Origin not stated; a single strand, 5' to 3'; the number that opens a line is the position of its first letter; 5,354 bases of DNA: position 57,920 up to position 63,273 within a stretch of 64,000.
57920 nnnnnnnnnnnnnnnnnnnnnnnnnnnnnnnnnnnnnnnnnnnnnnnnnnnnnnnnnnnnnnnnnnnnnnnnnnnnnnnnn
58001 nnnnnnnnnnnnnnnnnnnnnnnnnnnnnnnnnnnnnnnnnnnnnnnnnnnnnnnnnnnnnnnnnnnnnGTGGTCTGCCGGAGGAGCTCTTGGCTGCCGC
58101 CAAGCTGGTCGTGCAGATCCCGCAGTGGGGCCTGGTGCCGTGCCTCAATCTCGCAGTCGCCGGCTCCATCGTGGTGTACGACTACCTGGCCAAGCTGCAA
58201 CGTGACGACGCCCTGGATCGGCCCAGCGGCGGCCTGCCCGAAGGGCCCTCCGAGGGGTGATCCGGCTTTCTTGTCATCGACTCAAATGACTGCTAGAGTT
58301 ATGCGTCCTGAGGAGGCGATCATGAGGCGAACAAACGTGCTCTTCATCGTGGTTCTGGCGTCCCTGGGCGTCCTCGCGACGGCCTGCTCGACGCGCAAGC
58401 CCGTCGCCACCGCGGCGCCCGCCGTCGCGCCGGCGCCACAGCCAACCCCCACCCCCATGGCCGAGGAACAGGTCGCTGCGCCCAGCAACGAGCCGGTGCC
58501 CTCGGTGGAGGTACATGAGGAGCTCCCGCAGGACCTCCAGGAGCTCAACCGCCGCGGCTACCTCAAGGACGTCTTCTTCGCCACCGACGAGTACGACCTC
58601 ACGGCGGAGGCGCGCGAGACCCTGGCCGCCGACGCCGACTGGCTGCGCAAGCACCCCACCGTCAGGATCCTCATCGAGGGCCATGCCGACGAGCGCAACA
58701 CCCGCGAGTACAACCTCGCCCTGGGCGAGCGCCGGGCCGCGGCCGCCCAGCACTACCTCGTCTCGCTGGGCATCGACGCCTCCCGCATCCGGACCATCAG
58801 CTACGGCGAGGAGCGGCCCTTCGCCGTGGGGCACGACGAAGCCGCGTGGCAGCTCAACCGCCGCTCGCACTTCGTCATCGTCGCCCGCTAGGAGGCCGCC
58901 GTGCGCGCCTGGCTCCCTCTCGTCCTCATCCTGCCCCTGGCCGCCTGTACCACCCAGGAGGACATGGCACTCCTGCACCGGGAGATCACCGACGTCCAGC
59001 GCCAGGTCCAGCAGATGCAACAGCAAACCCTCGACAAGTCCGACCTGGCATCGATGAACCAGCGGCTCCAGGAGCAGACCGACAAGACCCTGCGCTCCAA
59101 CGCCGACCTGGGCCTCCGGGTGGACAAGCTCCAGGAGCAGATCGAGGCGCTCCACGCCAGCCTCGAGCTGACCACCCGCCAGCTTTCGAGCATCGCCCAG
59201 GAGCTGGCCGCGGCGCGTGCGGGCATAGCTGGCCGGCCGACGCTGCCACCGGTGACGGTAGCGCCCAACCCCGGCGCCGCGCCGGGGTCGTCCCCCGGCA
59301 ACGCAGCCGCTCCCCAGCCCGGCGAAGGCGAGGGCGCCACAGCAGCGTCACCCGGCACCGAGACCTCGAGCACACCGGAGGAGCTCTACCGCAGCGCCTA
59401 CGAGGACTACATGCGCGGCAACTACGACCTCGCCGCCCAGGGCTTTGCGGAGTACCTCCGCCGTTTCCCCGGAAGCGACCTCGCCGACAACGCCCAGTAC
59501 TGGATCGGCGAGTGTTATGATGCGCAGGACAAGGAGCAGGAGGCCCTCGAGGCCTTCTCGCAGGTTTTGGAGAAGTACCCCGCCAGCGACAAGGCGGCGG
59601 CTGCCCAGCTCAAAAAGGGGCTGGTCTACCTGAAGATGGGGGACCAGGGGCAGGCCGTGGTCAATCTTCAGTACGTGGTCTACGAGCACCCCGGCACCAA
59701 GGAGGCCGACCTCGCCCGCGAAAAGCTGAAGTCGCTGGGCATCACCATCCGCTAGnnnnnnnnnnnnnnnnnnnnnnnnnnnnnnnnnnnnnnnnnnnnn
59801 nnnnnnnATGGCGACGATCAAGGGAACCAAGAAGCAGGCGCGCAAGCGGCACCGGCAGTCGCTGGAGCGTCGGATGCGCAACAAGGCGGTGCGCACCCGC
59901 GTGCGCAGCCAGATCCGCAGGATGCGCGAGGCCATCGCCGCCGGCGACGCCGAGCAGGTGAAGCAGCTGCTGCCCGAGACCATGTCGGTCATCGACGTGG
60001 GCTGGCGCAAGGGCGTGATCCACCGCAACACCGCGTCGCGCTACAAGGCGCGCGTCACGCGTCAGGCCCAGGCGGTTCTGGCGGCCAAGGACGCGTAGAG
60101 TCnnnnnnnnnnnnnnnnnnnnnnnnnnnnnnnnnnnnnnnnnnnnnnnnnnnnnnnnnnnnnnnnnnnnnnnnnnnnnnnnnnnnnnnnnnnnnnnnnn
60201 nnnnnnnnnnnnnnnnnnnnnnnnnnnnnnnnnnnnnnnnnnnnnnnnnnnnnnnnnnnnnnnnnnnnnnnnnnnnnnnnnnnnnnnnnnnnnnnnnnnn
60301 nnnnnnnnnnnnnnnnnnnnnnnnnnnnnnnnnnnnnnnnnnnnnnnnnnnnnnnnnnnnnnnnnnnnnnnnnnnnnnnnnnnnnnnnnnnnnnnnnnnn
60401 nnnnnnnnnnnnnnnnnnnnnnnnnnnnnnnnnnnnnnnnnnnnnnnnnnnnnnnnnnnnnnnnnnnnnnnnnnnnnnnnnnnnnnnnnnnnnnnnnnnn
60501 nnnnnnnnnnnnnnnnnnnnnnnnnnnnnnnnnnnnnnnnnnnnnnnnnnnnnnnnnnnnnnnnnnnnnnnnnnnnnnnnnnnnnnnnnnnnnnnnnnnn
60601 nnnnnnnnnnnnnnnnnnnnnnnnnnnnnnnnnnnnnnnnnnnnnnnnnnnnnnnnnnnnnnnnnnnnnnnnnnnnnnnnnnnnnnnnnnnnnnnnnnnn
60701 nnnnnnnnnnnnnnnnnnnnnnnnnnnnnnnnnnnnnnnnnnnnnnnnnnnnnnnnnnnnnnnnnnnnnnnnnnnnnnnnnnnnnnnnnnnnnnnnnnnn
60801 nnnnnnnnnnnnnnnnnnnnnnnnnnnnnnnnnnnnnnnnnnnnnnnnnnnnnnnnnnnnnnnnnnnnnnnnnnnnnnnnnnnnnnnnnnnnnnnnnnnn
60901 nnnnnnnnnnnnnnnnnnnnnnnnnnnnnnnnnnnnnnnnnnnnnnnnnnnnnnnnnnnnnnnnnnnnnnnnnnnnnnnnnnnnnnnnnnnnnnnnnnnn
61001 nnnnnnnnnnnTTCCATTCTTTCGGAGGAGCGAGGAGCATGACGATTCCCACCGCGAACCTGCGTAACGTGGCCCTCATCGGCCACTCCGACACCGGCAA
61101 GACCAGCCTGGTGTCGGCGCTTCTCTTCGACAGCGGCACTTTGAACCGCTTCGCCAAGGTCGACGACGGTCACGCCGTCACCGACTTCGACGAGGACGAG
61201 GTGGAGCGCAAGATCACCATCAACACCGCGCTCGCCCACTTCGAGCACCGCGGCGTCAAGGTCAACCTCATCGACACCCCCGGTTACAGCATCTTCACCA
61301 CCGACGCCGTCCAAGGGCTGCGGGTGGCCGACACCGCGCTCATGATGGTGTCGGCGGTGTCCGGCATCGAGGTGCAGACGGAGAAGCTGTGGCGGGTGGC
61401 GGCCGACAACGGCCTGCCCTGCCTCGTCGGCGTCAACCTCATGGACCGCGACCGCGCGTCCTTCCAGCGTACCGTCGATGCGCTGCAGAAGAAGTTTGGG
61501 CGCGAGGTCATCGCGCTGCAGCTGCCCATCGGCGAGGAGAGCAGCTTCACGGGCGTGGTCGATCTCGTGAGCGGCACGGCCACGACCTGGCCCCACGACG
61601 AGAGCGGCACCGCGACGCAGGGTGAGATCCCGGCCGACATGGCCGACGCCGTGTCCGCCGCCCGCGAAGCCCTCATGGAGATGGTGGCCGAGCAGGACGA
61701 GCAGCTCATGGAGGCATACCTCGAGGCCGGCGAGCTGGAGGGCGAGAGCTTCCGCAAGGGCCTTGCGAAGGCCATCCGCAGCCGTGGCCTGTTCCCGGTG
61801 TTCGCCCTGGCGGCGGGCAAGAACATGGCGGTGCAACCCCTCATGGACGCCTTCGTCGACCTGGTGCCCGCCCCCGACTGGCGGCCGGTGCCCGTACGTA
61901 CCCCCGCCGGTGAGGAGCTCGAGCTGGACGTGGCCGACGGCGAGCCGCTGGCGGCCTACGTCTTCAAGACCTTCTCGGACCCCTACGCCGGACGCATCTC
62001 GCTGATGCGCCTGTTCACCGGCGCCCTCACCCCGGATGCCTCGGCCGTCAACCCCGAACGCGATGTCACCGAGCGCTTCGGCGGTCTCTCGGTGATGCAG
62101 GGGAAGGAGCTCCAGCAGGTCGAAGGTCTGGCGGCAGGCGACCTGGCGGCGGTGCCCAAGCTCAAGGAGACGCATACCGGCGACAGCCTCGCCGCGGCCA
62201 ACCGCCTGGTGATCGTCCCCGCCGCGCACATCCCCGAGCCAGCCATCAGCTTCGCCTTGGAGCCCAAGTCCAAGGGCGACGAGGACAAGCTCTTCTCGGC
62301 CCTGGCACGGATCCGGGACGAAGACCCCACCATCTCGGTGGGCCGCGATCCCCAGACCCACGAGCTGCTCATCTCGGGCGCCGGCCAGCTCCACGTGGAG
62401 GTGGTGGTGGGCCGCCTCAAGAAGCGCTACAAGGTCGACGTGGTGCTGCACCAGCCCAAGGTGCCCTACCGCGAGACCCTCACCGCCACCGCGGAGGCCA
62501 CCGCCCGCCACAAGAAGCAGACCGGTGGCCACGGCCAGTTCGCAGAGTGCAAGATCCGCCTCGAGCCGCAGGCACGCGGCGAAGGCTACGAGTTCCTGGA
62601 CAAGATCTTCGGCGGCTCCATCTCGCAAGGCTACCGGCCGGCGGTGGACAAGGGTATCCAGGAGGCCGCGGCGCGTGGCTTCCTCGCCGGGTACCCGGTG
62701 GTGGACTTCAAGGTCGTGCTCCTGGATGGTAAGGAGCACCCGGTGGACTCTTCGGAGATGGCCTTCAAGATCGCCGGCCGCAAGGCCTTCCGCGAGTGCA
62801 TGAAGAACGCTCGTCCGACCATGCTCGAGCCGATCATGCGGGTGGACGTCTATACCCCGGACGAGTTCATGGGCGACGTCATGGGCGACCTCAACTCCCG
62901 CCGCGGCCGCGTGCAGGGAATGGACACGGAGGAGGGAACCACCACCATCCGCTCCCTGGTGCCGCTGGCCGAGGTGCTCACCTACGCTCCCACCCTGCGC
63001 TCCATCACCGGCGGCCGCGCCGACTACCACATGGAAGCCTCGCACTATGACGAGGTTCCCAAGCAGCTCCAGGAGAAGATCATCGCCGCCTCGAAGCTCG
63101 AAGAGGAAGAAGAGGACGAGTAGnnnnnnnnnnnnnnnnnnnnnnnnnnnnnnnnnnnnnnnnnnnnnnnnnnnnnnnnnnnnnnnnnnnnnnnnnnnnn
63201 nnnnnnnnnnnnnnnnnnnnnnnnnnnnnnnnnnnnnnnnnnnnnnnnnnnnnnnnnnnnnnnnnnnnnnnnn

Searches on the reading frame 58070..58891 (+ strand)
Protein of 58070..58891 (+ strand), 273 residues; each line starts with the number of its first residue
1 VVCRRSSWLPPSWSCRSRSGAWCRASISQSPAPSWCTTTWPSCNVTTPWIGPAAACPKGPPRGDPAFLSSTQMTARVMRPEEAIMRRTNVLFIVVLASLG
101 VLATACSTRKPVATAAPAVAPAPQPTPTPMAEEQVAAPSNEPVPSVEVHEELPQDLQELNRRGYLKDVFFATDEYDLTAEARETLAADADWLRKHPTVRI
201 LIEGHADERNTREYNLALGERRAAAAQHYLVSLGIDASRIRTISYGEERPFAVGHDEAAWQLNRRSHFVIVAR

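Call 32: search_protein_families(library=pfam, proteins=[window:58070-58891:+], max_evalue=0.00001)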
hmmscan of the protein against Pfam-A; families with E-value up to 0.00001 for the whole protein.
window:58070-58891:+ (273 aa): 1 family
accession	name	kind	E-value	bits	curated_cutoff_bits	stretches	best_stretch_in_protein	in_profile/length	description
PF00691.25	OmpA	-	6.4e-20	71.8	27.2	1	169-255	1-89/98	OmpA family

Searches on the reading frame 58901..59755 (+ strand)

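Call 32: search_protein_families(library=pfam, proteins=[window:58901-59755:+], max_evalue=0.00001)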
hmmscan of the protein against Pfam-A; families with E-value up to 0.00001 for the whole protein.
window:58901-59755:+ (284 aa): 5 families
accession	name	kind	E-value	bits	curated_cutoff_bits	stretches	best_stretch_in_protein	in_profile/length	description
PF13174.12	TPR_6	-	1.1e-15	57.5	26.3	1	198-229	2-33/33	Tetratricopeptide repeat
PF13525.12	YfiO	-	6.2e-09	36.4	25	0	158-207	4-54/203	Outer membrane lipoprotein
PF07719.23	TPR_2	-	4.8e-07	29.9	27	0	198-228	3-33/34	Tetratricopeptide repeat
PF13432.12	TPR_16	-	6.1e-06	27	32.7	0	170-229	8-64/65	Tetratricopeptide repeat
PF00515.34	TPR_1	-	8.6e-06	25.8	27.8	0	198-227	3-32/34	Tetratricopeptide repeat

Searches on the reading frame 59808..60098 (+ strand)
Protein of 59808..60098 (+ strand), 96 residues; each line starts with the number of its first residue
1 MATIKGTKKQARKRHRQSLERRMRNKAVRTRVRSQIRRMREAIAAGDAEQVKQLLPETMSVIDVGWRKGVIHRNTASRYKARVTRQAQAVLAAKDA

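Call 32: search_protein_families(library=pfam, proteins=[window:59808-60098:+], max_evalue=0.00001)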
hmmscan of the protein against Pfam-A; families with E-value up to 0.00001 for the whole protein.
window:59808-60098:+ (96 aa): 1 family
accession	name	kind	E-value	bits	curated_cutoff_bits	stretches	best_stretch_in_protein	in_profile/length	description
PF01649.23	Ribosomal_S20p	-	4.7e-24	85.3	29.5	1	8-86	3-81/83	Ribosomal protein S20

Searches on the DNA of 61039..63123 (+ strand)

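Call 49: search_rna_families(sources=[L014, L042, L050, L054, L057, L011, L018, L039], threshold=gathering)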
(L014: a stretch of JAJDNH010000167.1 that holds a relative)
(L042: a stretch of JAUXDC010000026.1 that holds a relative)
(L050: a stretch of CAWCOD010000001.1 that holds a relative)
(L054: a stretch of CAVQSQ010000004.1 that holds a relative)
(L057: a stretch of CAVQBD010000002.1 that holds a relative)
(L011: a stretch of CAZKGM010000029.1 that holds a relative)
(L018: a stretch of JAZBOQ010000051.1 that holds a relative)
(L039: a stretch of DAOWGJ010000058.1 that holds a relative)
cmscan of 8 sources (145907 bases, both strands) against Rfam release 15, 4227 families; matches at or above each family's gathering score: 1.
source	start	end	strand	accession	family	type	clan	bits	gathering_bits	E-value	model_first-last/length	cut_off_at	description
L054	15227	15309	+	RF00005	tRNA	Gene; tRNA;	CL00001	54.8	29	1.1e-08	1-71/71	no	tRNA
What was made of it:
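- On Any Rfam 15 RNA family: In eight related loci the only hit was a tRNA (call 49).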

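Call 70: search_rna_families(source=L014, start=1744, end=3190, threshold=evalue, max_evalue=5)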
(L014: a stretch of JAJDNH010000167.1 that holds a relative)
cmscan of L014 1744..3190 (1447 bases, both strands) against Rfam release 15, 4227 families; matches with E-value up to 5: 7.
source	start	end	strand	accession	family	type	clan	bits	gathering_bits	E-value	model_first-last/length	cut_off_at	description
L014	1895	1979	+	RF03219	mir-602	Gene; miRNA;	-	27.1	90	0.023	1-85/85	no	mir-602 microRNA precursor family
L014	1895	1979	-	RF03868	mir-H2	Gene; miRNA;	-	20.7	92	2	1-77/77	no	mir-H2 microRNA precursor family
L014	3002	3032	-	RF01074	RF_site1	Cis-reg; frameshift_element;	-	17.7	40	3.4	1-40/40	no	Putative RNA-dependent RNA polymerase ribosomal frameshift site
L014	2363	2380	-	RF01074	RF_site1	Cis-reg; frameshift_element;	-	17.4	40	3.8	1-40/40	no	Putative RNA-dependent RNA polymerase ribosomal frameshift site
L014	2544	2612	+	RF01400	istR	Gene; antitoxin;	-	16.5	45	2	1-130/130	no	istR Hfq binding RNA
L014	2848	2899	-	RF02040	HOTTIP_1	Gene; lncRNA;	-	15.5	50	2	1-57/57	no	HOXA transcript at the distal tip, conserved region 1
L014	2802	2830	-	RF02919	ilvB-OMG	Cis-reg;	-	13.8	95.9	0.35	19-47/209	no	ilvB-OMG RNA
